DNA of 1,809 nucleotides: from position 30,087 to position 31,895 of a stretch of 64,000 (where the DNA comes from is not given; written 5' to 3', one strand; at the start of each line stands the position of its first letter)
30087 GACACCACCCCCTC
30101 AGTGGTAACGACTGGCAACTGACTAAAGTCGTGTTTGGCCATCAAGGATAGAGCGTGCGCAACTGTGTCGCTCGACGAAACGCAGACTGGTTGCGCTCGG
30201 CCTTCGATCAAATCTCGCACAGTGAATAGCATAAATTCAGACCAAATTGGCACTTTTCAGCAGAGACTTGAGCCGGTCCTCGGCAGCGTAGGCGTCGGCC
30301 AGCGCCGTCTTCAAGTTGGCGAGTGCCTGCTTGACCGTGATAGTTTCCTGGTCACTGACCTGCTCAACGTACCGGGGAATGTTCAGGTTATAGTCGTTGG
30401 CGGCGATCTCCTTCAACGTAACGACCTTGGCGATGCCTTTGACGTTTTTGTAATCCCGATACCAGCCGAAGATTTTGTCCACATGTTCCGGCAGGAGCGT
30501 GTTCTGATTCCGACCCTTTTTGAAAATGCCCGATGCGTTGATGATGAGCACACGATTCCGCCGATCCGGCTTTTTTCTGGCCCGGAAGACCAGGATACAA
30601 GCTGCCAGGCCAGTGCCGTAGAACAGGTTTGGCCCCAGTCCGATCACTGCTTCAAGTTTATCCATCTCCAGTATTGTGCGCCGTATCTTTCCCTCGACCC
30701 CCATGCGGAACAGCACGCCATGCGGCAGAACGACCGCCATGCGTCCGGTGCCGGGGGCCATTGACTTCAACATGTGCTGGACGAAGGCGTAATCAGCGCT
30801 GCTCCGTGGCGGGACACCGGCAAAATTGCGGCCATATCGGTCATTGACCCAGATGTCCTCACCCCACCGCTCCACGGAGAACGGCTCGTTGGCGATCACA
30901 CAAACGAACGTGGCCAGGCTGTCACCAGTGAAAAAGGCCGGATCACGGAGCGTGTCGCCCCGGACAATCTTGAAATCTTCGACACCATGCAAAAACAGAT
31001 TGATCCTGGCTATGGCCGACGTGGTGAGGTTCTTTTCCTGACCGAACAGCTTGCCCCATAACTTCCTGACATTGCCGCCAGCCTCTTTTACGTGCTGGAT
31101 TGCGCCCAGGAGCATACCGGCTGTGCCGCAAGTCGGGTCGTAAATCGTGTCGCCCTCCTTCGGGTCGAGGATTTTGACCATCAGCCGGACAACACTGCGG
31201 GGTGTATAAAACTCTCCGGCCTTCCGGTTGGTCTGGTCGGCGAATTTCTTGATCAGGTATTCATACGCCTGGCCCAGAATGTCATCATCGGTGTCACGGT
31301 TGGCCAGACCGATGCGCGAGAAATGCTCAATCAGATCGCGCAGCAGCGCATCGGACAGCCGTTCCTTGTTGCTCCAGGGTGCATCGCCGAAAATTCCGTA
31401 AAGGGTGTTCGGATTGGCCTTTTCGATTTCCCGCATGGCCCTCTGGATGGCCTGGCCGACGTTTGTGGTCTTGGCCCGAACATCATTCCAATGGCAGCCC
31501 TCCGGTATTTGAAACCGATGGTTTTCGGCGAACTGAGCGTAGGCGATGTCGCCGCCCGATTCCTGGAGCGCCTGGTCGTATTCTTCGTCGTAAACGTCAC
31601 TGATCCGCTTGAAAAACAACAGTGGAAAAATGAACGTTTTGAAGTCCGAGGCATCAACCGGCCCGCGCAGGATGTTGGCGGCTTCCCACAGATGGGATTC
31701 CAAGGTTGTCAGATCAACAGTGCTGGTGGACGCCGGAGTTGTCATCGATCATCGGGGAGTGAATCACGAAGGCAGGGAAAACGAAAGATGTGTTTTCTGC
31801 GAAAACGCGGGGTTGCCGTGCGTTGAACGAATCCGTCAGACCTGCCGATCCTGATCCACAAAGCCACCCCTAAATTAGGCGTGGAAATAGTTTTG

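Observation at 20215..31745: Seven-gene type I R-M operon carrying three extra effector genes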

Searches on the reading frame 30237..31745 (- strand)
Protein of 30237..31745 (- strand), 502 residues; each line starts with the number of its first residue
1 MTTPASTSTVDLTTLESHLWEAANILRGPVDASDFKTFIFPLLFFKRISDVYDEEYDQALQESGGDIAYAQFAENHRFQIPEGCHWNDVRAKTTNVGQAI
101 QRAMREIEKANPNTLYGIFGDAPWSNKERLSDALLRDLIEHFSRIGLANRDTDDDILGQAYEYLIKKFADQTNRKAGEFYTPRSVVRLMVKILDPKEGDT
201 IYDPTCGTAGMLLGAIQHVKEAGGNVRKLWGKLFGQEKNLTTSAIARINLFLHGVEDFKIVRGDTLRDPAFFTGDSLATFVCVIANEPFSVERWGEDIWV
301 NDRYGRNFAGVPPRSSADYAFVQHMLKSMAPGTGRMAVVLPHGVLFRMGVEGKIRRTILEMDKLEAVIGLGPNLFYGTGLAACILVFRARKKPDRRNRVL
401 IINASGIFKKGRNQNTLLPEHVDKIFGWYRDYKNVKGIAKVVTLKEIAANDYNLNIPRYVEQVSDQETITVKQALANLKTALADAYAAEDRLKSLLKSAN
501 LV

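Call 4: search_protein_families(library=pfam, proteins=[window:30237-31745:-], max_evalue=0.01)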
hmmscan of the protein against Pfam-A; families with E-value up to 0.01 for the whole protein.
window:30237-31745:- (502 aa): 3 families
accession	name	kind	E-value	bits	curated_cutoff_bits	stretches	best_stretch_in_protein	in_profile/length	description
PF02384.22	N6_Mtase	-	2.4e-97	326.4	20.4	1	153-466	2-309/311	N-6 DNA Methylase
PF12161.14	HsdM_N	-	1.2e-25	91.2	24.5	1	15-142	1-135/135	HsdM N-terminal domain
PF01170.24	UPF0020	-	0.00055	20.1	22.3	1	188-238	19-65/197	RMKL-like, methyltransferase domain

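Call 5: search_protein_families(library=padloc, proteins=[window:30237-31745:-], max_evalue=0.01)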
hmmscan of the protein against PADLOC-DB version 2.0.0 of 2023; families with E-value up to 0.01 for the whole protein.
window:30237-31745:- (502 aa): 45 families (the best 25 are shown)
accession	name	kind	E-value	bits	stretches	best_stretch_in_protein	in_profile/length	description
PDLC03039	MTase_I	-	6.2e-165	548.2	1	13-480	5-474/708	Type I methyltransferase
PDLC03038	MTase_I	-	2.5e-162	539.9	1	12-486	6-476/896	Type I methyltransferase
PDLC03031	MTase_I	-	5.5e-127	423.1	1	10-475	3-499/834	Type I methyltransferase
PDLC03027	MTase_I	-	2.2e-110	368.5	1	13-473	6-450/810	Type I methyltransferase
PDLC03022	MTase_I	-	6.7e-108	360.1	1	12-472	3-486/857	Type I methyltransferase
PDLC03028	MTase_I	-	8.1e-92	307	1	9-499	723-1229/1236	Type I methyltransferase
PDLC03032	MTase_I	-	9.9e-77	256.9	1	13-465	6-444/1001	Type I methyltransferase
PDLC03019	MTase_I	-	3.3e-68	228.8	1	15-496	8-495/932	Type I methyltransferase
PDLC03029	MTase_I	-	9.7e-62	207.3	1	12-479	6-500/661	Type I methyltransferase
PDLC03021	MTase_I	-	6.3e-61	204.7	1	14-497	9-490/491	Type I methyltransferase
PDLC03035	MTase_I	-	2e-60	203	2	12-410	7-408/653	Type I methyltransferase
PDLC04134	mad2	-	1.9e-52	176.7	1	13-434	139-489/492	mads_2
PDLC03026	MTase_I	-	4.4e-52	175.8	1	15-462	6-441/487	Type I methyltransferase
PDLC03240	MTase_II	-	3.3e-46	156.2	1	15-468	8-474/511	Type II methyltransferase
PDLC03020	MTase_I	-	8.4e-43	145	2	150-376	158-392/410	Type I methyltransferase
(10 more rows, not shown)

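Call 18: search_protein_families(library=ncbifam, proteins=[window:30237-31745:-], max_evalue=0.001)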
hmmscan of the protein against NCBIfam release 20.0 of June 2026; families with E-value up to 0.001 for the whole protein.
window:30237-31745:- (502 aa): 3 families
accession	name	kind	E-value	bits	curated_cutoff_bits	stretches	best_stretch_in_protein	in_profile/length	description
TIGR00497.1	hsdM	equivalog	1.4e-68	231.9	242.75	2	152-473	175-499/515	type I restriction-modification system subunit M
NF047738.1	antiphage_MADS2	equivalog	6.4e-25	87.5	720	2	92-222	238-356/654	methylation-associated defense system DNA methyltransferase MAD2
TIGR01177.1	TIGR01177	hypoth_equivalog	0.0007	19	316.55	0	185-215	170-200/330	TIGR01177 family methyltransferase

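Call 34: find_related_loci(query=A2, collection=metagenome_contigs, flank=6000)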
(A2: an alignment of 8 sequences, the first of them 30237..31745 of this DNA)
Query A2 (502 aa) in metagenome_contigs; peptide patterns used: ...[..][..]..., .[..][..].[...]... (x = any residue, [..] = any of these).
600 stretches matched a pattern (row limit reached: there are more); 570 encode a relative of the query (tblastn E <= 1e-3); the best 80 are kept; 80 distinct loci.
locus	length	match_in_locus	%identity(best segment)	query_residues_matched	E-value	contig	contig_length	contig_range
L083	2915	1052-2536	72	8-502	0e+0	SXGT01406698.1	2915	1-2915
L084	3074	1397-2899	72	2-502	0e+0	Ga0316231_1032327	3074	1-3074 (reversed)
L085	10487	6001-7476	72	10-501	0e+0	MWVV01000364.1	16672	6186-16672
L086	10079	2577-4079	72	2-502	0e+0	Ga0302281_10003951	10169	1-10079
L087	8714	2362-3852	72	6-502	0e+0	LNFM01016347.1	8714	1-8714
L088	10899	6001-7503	71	2-502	0e+0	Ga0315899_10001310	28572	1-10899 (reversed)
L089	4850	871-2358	72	6-501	0e+0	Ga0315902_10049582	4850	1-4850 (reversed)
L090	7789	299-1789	73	6-502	0e+0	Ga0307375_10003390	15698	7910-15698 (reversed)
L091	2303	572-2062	72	6-502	0e+0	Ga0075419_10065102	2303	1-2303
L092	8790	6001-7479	71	10-502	0e+0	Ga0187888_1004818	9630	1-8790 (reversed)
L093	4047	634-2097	73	15-502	0e+0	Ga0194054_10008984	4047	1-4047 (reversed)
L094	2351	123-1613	71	6-502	0e+0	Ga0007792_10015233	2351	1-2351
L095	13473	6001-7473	74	7-497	0e+0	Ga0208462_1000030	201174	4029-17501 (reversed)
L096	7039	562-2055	71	1-502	0e+0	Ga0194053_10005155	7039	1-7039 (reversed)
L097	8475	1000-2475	73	6-497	0e+0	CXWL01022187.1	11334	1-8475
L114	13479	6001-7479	69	10-502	0e+0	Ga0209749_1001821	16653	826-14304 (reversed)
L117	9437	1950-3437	70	1-496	0e+0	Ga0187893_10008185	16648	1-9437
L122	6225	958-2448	68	6-502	0e+0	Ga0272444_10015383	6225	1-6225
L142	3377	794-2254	65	10-497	0e+0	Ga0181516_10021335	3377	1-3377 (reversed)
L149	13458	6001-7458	66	12-498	0e+0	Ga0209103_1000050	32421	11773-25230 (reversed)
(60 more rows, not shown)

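Call 41: search_solved_structures(query=window:30237-31745:-, max_evalue=1e-20, show_alignments=2)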
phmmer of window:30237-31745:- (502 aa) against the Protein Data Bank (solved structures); distinct sequences matched with E-value up to 1e-20: 10.
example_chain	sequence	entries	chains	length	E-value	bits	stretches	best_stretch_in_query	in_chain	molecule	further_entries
7vru_A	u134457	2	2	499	5.1e-174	582.5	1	9-496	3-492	Site-specific DNA-methyltransferase (adenine-specific)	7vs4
7vru_B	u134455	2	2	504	8.4e-143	479.6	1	13-481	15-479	Site-specific DNA-methyltransferase (adenine-specific)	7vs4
3lkd_A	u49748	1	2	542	5.1e-68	233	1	154-480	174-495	Type I restriction-modification system methyltransferase subunit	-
7bst_D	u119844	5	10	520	6.9e-62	212.7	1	149-483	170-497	Type I restriction enzyme EcoR124II M protein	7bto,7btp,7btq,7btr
3khk_A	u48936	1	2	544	1.7e-45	158.7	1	91-464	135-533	Type I restriction-modification system methylation subunit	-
5ybb_A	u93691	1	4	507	8.8e-36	126.6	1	15-432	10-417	Type I restriction-modification system methyltransferase subunit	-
3ufb_A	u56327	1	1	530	1.2e-27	99.7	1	129-391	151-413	Type I restriction-modification system methyltransferase subunit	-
2okc_A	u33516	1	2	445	7.4e-27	97.2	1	153-394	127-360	Type I restriction enzyme StySJI M protein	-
2y7c_B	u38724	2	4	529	4.1e-25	91.4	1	79-388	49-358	TYPE I RESTRICTION ENZYME ECOKI M PROTEIN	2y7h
2ar0_A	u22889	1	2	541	4.3e-25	91.4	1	79-388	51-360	Type I restriction enzyme EcoKI M protein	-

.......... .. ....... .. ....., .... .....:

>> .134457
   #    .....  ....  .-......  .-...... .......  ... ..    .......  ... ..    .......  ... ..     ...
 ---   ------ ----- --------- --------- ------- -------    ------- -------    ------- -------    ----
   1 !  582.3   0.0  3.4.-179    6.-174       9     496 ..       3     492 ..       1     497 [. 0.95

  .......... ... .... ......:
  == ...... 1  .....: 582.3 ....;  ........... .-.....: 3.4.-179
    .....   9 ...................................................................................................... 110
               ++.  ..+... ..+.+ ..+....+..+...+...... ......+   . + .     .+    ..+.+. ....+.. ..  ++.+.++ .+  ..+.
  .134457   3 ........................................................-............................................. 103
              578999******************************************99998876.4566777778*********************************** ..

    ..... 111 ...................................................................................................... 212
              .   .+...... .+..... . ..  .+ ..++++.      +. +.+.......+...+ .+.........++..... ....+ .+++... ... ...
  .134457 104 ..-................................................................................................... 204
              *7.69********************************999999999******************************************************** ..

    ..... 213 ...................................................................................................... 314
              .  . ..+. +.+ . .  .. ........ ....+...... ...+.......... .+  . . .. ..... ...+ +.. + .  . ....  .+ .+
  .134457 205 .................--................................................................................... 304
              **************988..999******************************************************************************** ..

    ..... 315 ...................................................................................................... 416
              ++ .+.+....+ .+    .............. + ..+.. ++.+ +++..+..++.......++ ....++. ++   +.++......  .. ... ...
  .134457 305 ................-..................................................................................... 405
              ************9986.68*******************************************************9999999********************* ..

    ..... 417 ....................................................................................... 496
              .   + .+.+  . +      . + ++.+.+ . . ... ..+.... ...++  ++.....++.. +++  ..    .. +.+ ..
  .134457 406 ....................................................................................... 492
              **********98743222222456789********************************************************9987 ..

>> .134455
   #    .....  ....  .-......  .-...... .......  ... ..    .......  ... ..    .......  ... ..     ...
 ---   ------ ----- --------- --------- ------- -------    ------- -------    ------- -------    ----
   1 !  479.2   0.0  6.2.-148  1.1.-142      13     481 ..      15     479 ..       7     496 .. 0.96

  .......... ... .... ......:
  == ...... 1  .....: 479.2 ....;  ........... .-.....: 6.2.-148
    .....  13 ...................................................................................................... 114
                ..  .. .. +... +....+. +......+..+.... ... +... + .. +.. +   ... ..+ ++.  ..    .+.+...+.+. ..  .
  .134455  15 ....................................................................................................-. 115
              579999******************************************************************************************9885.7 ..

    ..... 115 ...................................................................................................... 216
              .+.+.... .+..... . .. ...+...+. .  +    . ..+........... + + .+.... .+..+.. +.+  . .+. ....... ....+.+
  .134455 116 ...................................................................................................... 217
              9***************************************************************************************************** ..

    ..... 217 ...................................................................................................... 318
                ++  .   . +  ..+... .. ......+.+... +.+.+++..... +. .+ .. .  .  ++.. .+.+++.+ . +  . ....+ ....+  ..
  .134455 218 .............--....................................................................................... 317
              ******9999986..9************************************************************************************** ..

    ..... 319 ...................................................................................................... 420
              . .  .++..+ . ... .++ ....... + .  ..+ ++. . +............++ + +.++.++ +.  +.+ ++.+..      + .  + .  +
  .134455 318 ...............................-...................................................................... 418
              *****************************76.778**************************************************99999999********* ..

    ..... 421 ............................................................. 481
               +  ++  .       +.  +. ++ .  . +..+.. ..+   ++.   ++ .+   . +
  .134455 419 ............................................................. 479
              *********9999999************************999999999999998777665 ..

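Call 46: search_protein_families(library=pfam, proteins=[L085:7720-9909:+, L086:4082-6310:+, L122:2451-3971:+, L117:3484-4533:+, L096:2069-3088:+, L089:2374-3282:+, L149:7482-8186:+, L114:7496-7870:+, L088:7506-8003:+, L142:2215-2739:+], max_evalue=0.001)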
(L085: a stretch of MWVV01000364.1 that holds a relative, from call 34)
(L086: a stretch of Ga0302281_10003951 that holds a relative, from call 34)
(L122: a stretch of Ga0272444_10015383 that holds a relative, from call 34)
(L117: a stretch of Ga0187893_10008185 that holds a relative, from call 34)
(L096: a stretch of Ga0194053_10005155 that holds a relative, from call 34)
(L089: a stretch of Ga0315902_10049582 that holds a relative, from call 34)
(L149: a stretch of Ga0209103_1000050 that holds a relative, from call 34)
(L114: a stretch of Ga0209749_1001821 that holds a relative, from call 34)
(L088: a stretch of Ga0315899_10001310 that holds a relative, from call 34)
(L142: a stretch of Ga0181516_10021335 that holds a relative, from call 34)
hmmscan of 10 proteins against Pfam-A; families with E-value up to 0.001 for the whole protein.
L085:7720-9909:+ (730 aa): 2 families
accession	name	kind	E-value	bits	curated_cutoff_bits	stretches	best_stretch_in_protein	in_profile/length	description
PF13091.12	PLDc_2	-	4.4e-32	111.1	27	3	172-303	2-130/132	PLD-like domain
PF09565.16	RE_NgoFVII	-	1.1e-12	48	23.8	1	227-307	68-151/162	NgoFVII restriction endonuclease N-terminal PLD domain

L086:4082-6310:+ (743 aa): 1 family
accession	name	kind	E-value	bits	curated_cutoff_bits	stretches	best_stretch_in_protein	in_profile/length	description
PF03235.19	GmrSD_N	-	2.2e-31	110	33.2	1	13-261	2-198/199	GmrSD restriction endonuclease, N-terminal domain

L122:2451-3971:+ (507 aa): 3 families
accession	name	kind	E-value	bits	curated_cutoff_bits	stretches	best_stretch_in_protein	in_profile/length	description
PF13749.12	HATPase_c_4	-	6.2e-23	81.1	26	1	330-418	1-89/89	Putative ATP-dependent DNA helicase recG C-terminal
PF13271.11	DUF4062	-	1.7e-13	51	24.7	1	4-87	1-80/82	Domain of unknown function (DUF4062)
PF08220.18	HTH_DeoR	-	0.00056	20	21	0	449-492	1-44/57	DeoR-like helix-turn-helix domain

L117:3484-4533:+ (350 aa): 0 families

L096:2069-3088:+ (340 aa): 0 families

L089:2374-3282:+ (303 aa): 0 families

L149:7482-8186:+ (235 aa): 0 families

L114:7496-7870:+ (125 aa): 1 family
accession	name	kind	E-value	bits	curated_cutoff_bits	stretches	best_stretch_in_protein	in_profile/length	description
PF13366.12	PDDEXK_3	-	4.4e-34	117.8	22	1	9-123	1-117/117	PD-(D/E)XK nuclease superfamily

L088:7506-8003:+ (166 aa): 1 family
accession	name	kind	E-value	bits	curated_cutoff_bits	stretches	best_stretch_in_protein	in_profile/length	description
PF08847.16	Crr6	-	0.00027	21.1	25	1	17-87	2-73/150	Chlororespiratory reduction 6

L142:2215-2739:+ (175 aa): 0 families
